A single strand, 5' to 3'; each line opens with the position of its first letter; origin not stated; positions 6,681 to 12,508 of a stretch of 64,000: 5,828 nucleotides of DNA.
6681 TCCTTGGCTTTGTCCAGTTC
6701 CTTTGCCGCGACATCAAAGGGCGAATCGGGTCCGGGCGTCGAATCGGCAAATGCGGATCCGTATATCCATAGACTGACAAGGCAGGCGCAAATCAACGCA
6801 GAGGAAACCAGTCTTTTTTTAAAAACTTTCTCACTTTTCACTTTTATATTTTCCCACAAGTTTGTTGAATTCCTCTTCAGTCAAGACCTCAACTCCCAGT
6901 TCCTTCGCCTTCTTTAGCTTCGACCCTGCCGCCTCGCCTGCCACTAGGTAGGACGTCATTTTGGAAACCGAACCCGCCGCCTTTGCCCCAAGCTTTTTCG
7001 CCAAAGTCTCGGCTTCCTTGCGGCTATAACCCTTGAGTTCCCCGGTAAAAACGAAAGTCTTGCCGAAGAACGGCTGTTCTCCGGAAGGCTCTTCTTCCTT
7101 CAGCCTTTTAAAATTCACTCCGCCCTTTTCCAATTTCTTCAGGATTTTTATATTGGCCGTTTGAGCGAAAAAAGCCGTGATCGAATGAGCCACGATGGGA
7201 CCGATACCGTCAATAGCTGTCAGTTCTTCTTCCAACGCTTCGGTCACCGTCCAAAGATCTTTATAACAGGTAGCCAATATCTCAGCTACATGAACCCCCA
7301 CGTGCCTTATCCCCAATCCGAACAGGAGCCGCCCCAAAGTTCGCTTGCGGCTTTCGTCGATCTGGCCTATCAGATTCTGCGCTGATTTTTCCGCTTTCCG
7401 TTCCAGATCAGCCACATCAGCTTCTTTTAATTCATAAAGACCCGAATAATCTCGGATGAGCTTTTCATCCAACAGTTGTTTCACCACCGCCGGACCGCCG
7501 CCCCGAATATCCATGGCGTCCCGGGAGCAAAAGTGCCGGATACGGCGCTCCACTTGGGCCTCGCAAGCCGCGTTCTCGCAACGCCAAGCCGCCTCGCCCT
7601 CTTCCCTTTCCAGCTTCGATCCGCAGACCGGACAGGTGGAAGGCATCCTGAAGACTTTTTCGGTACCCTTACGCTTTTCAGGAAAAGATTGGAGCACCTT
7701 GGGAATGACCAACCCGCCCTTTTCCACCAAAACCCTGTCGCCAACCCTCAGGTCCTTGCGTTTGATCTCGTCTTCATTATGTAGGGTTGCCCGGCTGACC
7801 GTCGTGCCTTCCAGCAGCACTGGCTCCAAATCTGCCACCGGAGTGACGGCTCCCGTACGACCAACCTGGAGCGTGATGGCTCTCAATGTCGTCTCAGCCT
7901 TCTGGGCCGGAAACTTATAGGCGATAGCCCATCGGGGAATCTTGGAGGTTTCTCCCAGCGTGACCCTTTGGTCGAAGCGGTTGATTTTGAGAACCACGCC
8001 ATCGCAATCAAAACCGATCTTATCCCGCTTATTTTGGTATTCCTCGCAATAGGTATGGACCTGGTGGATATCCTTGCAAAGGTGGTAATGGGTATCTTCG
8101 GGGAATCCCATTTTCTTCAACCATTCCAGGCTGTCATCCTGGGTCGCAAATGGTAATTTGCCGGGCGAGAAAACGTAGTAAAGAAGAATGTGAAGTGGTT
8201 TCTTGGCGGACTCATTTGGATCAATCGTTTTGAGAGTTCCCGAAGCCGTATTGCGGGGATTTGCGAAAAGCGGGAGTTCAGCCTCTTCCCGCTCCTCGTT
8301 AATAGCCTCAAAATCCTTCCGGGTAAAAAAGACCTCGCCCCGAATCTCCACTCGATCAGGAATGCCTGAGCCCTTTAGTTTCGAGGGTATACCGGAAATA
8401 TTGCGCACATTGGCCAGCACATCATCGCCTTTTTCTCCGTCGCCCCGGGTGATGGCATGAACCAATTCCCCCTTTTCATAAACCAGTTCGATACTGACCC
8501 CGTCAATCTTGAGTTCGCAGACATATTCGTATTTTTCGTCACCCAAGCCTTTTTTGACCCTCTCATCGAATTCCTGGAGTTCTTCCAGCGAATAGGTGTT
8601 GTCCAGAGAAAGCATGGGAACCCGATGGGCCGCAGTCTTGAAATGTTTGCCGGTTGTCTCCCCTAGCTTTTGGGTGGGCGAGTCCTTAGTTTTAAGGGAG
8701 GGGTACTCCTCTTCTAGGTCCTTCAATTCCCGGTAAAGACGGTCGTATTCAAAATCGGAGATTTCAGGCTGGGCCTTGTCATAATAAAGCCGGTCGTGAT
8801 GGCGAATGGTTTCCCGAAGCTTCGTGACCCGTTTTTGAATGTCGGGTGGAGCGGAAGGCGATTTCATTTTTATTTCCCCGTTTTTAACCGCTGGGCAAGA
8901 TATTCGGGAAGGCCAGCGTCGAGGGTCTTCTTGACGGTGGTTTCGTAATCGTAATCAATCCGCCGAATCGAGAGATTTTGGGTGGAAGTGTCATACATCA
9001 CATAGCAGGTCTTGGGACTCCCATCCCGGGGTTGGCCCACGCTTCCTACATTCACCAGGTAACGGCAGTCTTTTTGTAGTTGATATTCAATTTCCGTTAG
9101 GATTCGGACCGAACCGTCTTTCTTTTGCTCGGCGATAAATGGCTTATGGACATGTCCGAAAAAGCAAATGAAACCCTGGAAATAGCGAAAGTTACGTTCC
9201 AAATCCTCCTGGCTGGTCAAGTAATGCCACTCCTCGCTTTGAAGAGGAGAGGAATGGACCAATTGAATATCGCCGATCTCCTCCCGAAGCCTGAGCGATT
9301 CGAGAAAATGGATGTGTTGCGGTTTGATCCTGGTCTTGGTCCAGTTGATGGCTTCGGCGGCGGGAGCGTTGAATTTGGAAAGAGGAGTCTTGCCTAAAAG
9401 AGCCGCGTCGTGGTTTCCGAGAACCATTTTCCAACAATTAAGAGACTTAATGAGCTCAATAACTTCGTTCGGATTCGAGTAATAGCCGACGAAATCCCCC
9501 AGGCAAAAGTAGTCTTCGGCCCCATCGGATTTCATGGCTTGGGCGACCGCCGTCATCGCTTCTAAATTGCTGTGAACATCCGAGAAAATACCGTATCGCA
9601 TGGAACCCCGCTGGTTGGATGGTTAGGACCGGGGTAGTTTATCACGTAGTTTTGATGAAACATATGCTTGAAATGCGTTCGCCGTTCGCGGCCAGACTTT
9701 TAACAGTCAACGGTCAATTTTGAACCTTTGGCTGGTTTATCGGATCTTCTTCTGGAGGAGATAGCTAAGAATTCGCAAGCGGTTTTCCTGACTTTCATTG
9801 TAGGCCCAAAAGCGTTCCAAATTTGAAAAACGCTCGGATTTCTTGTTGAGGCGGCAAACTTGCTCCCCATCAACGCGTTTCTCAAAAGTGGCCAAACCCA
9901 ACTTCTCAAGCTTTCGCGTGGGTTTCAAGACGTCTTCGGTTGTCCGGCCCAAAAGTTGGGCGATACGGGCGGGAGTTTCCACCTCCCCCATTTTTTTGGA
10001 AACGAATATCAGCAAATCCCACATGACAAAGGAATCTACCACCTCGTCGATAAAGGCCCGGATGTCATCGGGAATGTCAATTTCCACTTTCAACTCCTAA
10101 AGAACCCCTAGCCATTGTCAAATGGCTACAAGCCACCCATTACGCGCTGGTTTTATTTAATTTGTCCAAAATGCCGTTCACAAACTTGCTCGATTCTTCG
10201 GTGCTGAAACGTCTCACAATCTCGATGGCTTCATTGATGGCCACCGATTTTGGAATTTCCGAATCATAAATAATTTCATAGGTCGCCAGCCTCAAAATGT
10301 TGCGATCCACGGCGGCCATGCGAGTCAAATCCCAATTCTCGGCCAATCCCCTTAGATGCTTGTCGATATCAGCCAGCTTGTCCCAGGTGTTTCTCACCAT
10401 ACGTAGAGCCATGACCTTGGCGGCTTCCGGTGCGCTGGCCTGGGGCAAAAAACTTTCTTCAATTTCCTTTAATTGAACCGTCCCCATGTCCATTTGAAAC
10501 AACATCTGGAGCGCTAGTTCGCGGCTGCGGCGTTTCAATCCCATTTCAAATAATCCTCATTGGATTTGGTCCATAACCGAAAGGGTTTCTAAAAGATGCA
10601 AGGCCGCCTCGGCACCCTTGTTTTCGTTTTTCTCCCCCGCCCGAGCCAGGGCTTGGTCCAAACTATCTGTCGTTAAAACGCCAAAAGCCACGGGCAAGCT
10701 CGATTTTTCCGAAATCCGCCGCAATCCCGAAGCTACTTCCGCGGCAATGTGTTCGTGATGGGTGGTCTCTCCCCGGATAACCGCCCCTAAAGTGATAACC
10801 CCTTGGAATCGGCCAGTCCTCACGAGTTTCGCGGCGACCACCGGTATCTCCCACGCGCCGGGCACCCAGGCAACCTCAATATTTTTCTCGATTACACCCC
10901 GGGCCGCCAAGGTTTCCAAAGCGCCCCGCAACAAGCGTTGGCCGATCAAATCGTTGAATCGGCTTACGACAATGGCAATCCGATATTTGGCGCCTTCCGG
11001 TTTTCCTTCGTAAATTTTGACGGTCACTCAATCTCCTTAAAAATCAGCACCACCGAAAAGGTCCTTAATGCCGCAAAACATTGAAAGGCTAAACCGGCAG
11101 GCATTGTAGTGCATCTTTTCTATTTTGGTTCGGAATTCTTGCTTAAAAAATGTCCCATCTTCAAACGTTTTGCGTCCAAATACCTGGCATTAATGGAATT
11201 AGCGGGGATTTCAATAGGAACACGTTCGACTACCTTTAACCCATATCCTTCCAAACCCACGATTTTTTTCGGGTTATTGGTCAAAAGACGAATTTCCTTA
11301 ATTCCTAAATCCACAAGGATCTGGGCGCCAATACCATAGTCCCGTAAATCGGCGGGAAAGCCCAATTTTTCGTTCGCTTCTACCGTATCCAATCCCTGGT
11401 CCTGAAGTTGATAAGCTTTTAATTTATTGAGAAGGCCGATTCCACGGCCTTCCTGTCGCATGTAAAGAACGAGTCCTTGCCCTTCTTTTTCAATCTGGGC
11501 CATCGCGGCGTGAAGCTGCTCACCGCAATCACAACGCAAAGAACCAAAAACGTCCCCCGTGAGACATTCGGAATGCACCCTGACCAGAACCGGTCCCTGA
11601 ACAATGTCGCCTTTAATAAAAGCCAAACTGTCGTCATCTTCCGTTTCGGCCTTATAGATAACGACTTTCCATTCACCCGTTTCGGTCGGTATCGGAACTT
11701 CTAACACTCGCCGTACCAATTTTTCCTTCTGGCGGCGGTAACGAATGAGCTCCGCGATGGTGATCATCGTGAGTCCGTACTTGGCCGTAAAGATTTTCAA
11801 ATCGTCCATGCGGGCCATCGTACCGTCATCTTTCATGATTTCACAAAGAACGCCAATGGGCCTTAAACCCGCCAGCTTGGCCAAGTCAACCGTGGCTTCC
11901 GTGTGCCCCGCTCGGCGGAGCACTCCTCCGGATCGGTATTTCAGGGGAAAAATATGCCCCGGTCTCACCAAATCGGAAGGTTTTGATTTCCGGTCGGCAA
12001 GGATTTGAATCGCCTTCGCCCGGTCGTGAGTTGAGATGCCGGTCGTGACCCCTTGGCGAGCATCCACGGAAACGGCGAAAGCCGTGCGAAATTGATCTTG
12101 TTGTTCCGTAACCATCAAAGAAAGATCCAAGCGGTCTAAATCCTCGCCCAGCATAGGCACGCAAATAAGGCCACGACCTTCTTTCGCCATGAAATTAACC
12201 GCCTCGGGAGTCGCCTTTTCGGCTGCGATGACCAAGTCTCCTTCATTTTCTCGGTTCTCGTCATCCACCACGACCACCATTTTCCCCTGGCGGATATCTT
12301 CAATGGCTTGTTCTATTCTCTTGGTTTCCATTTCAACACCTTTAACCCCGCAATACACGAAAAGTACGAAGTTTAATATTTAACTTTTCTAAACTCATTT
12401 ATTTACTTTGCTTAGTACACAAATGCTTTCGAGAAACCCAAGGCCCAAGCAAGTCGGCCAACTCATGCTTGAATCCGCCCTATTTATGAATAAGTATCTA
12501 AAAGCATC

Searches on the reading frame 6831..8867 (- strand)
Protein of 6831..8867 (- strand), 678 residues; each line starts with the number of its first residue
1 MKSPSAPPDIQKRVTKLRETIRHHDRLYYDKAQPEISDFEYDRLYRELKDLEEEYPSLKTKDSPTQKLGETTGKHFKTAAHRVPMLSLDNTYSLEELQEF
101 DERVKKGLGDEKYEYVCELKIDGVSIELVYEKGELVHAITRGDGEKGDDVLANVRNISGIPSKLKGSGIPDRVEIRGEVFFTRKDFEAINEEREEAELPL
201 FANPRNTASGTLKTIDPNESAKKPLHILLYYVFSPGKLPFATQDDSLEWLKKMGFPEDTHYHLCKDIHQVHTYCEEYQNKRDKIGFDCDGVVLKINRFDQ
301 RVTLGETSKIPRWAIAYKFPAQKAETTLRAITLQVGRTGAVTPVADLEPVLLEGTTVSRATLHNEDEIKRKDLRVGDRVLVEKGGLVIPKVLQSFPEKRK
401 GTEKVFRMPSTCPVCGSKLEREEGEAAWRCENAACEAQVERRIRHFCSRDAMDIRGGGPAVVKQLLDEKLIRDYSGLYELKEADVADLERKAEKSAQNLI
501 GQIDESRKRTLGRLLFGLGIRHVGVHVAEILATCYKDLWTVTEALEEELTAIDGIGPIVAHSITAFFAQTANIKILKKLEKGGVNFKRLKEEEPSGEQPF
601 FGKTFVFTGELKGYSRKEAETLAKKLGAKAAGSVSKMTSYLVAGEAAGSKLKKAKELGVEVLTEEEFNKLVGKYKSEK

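Call 23: search_protein_families(library=pfam, proteins=[window:6831-8867:-], max_evalue=0.001)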
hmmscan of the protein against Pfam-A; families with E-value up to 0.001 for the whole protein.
window:6831-8867:- (678 aa): 10 families
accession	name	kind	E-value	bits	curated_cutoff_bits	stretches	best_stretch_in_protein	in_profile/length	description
PF01653.23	DNA_ligase_aden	-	7.6e-92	307.8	27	1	75-322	3-253/253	NAD-dependent DNA ligase adenylation domain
PF03120.22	DNA_ligase_OB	-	2.9e-34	117.2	32.9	1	325-402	1-78/79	NAD-dependent DNA ligase OB-fold domain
PF12826.13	HHH_2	-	1.1e-20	74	27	1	513-575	1-63/64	Helix-hairpin-helix motif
PF00533.33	BRCT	-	2.3e-13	50.6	21.3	1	597-668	3-75/78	BRCA1 C Terminus (BRCT) domain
PF03119.21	DNA_ligase_ZBD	-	9.7e-12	45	25.8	1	411-437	1-27/27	NAD-dependent DNA ligase C4 zinc finger domain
PF22745.1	Nlig-Ia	-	4.5e-09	37.3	27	1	11-77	3-73/92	DNA ligase-like, N-terminal NAD+-binding domain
PF12738.14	PTCB-BRCT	-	5e-07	30.1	22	1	612-663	9-60/63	twin BRCT domain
PF14520.12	HHH_5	-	7.6e-05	23.5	27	0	450-500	3-52/57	Helix-hairpin-helix domain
PF09414.15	RNA_ligase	-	0.00026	21.6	27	0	114-294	2-156/171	RNA ligase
PF00633.29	HHH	-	0.00031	20.9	24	0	543-566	7-30/30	Helix-hairpin-helix motif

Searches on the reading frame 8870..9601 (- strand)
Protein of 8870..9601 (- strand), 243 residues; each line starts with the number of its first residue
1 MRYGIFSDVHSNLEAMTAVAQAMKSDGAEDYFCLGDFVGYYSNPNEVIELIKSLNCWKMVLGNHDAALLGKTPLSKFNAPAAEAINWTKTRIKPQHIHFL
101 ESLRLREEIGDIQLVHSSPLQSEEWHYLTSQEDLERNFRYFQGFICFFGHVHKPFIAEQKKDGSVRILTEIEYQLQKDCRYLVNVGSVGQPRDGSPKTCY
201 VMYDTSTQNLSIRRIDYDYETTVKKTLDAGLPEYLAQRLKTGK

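Call 23: search_protein_families(library=pfam, proteins=[window:8870-9601:-], max_evalue=0.001)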
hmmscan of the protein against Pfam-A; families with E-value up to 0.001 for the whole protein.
window:8870-9601:- (243 aa): 2 families
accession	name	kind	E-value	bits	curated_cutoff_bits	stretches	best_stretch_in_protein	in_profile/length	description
PF12850.12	Metallophos_2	-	1e-17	65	27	1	1-207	1-153/154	Calcineurin-like phosphoesterase superfamily domain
PF00149.33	Metallophos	-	2.2e-11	45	21.5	1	1-154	1-191/191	Calcineurin-like phosphoesterase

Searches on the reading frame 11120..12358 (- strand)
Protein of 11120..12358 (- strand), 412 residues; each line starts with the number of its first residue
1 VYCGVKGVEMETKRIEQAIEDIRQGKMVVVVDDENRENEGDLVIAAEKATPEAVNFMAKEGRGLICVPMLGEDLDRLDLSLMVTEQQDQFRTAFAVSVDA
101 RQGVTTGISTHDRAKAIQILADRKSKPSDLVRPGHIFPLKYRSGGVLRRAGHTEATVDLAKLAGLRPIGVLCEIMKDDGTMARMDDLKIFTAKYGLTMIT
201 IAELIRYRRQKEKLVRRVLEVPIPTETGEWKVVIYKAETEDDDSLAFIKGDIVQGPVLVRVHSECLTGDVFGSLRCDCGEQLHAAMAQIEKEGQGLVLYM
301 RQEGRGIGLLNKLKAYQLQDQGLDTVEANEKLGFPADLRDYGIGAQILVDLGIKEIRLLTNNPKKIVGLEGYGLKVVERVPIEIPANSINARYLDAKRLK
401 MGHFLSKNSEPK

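Call 23: search_protein_families(library=pfam, proteins=[window:11120-12358:-], max_evalue=0.001)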
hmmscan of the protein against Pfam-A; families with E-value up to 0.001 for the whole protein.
window:11120-12358:- (412 aa): 2 families
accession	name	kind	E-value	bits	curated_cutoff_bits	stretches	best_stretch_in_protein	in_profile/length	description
PF00926.24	DHBP_synthase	-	1.6e-87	292.5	26.4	1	16-207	1-191/191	3,4-dihydroxy-2-butanone 4-phosphate synthase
PF00925.25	GTP_cyclohydro2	-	4.7e-77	257.6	23.3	1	217-381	2-165/165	GTP cyclohydrolase II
